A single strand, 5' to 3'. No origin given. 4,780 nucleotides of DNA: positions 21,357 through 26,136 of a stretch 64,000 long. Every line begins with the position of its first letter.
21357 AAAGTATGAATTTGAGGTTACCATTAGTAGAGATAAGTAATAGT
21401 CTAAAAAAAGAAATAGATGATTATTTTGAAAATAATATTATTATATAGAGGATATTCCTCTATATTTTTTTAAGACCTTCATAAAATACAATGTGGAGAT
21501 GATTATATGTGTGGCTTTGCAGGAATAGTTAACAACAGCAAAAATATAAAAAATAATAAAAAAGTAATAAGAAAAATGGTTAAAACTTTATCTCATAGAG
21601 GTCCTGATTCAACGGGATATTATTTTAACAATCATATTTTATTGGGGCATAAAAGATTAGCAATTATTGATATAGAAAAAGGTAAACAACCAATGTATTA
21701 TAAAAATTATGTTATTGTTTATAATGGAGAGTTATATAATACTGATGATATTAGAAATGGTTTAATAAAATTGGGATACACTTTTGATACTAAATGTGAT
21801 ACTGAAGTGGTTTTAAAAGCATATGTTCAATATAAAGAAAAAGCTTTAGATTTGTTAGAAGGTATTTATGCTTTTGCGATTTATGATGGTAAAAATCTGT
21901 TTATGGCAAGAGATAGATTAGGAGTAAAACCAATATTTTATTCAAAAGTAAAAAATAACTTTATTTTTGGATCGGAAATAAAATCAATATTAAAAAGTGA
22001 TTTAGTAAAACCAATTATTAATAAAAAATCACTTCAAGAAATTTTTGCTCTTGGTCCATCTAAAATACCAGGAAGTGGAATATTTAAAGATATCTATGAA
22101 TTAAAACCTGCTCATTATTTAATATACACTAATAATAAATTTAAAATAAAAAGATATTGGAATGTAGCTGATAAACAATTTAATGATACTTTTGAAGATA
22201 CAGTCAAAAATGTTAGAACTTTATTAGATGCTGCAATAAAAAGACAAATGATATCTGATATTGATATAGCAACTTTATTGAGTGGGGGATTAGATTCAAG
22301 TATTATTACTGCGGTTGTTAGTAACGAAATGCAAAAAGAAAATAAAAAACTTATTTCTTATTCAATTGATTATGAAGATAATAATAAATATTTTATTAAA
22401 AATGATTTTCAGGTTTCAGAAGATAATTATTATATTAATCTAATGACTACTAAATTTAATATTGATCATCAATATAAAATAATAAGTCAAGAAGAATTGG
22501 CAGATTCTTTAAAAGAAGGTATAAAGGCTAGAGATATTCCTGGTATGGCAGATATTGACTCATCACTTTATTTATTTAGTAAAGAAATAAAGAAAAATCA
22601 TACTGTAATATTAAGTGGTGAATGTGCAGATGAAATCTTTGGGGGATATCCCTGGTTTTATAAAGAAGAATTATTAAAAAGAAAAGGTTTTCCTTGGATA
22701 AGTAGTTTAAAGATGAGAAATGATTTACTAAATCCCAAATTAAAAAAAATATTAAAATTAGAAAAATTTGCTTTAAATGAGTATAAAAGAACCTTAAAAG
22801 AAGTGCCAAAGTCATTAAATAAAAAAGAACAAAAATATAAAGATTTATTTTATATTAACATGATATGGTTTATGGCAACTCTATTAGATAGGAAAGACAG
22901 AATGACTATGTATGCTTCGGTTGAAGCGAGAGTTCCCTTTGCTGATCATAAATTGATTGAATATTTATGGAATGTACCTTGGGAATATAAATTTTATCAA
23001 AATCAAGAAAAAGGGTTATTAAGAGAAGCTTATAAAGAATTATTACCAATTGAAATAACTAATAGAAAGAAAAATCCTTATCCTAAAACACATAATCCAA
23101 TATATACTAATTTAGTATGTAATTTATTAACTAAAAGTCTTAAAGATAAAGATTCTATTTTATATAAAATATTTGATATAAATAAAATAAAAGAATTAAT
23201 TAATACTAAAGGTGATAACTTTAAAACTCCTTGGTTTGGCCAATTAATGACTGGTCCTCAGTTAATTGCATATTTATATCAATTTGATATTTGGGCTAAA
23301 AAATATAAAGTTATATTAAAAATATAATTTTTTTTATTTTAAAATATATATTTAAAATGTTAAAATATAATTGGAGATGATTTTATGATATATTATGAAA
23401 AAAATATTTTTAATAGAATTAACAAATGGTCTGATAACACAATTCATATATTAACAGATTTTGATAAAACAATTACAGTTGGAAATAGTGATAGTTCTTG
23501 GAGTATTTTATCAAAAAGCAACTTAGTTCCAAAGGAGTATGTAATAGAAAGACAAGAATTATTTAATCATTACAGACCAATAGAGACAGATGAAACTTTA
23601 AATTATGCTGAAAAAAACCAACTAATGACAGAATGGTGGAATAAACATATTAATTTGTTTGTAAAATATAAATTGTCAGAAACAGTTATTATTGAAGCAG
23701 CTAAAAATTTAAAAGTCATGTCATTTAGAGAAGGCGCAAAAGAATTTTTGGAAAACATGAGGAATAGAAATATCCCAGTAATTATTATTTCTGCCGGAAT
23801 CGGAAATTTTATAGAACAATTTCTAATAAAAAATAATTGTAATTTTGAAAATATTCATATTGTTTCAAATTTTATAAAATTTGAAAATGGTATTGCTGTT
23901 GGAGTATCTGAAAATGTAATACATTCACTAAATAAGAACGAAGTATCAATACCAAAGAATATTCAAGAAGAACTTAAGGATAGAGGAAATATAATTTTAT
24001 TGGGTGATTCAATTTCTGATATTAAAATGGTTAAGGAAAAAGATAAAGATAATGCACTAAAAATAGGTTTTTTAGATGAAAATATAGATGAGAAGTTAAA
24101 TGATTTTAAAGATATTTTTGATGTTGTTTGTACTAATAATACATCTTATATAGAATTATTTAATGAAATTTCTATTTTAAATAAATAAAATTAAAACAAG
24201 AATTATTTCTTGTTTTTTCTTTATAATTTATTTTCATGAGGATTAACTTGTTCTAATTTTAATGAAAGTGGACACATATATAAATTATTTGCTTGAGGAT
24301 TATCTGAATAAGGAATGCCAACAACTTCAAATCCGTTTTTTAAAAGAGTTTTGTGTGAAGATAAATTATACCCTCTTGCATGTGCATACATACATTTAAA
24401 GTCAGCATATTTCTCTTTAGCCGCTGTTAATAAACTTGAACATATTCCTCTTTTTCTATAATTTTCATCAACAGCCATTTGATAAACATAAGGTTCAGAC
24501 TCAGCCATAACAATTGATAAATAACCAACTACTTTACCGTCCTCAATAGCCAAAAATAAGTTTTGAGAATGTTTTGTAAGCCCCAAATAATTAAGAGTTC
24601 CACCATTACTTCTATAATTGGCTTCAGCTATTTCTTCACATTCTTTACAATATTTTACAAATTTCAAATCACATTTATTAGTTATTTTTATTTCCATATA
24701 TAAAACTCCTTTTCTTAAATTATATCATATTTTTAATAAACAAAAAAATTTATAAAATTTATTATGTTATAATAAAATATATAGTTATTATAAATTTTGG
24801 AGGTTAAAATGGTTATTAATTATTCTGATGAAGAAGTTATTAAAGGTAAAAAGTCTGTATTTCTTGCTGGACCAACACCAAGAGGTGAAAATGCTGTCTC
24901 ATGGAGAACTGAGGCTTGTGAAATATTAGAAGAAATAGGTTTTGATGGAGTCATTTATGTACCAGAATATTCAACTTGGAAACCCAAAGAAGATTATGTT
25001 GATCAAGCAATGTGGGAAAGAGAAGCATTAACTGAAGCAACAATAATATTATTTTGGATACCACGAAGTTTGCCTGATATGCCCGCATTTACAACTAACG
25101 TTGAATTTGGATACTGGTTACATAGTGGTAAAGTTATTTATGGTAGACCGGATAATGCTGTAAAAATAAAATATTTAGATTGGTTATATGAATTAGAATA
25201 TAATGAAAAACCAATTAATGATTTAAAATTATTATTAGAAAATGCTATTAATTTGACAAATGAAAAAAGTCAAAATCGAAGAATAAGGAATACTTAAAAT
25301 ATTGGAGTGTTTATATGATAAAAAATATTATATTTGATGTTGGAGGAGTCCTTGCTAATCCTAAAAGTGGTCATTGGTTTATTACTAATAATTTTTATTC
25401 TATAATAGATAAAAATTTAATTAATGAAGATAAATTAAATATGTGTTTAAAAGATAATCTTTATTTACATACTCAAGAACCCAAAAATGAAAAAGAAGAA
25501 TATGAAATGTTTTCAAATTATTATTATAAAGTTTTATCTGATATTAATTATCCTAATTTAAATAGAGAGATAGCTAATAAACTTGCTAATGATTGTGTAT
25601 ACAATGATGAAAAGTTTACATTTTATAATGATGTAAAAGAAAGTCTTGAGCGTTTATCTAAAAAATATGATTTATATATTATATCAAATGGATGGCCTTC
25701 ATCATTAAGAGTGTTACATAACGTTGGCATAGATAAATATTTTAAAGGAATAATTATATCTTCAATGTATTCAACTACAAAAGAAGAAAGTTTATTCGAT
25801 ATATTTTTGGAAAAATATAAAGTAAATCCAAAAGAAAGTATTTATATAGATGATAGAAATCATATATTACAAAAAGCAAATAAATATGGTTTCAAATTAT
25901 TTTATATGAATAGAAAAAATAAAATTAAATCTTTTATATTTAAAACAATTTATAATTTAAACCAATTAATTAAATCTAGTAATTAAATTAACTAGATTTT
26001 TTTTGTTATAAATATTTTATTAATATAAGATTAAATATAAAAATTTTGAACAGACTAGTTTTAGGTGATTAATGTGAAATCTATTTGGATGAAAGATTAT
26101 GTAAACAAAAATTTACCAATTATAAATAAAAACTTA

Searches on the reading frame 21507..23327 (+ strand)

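Call 41: search_protein_families(library=pfam, proteins=[window:21507-23327:+], max_evalue=0.00001)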
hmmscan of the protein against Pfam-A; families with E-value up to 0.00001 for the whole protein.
window:21507-23327:+ (606 aa): 3 families
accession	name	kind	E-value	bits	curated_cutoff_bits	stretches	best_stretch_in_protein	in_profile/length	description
PF00733.27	Asn_synthase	-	4.7e-82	276.9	21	1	236-576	2-334/354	Asparagine synthase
PF13537.11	GATase_7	-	1.2e-38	132.4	25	1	48-162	1-122/123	Glutamine amidotransferase domain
PF13522.11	GATase_6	-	6.6e-34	117.2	27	1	33-157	1-130/130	Glutamine amidotransferase domain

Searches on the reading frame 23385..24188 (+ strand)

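Call 41: search_protein_families(library=pfam, proteins=[window:23385-24188:+], max_evalue=0.00001)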
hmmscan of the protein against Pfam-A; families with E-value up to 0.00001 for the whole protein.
window:23385-24188:+ (267 aa): 2 families
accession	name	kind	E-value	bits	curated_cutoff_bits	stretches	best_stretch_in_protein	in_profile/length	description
PF05822.18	UMPH-1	-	2.7e-58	197.9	23.7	1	35-254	13-234/246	Pyrimidine 5'-nucleotidase (UMPH-1)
PF12710.13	HAD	-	3.7e-10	41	27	1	22-216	1-188/189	haloacid dehalogenase-like hydrolase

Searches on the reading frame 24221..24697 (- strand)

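Call 41: search_protein_families(library=pfam, proteins=[window:24221-24697:-], max_evalue=0.00001)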
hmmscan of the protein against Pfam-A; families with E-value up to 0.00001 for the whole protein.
window:24221-24697:- (158 aa): 3 families
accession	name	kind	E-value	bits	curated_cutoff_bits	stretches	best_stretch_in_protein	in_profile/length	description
PF00583.31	Acetyltransf_1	-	2.9e-13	50.6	20.7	1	40-123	28-116/116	Acetyltransferase (GNAT) family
PF13508.13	Acetyltransf_7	-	4.2e-10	40.3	27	1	45-124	3-83/84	Acetyltransferase (GNAT) domain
PF13673.13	Acetyltransf_10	-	9e-07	29.4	23.6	1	42-98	28-81/128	Acetyltransferase (GNAT) domain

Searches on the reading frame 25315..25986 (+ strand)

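Call 41: search_protein_families(library=pfam, proteins=[window:25315-25986:+], max_evalue=0.00001)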
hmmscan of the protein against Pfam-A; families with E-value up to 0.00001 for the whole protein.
window:25315-25986:+ (223 aa): 2 families
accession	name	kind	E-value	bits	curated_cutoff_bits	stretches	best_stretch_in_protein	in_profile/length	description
PF13419.12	HAD_2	-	1.1e-13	52.1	23.8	1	5-195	1-175/178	Haloacid dehalogenase-like hydrolase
PF00702.32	Hydrolase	-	4.1e-08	34.3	26.4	1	2-181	1-180/191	haloacid dehalogenase-like hydrolase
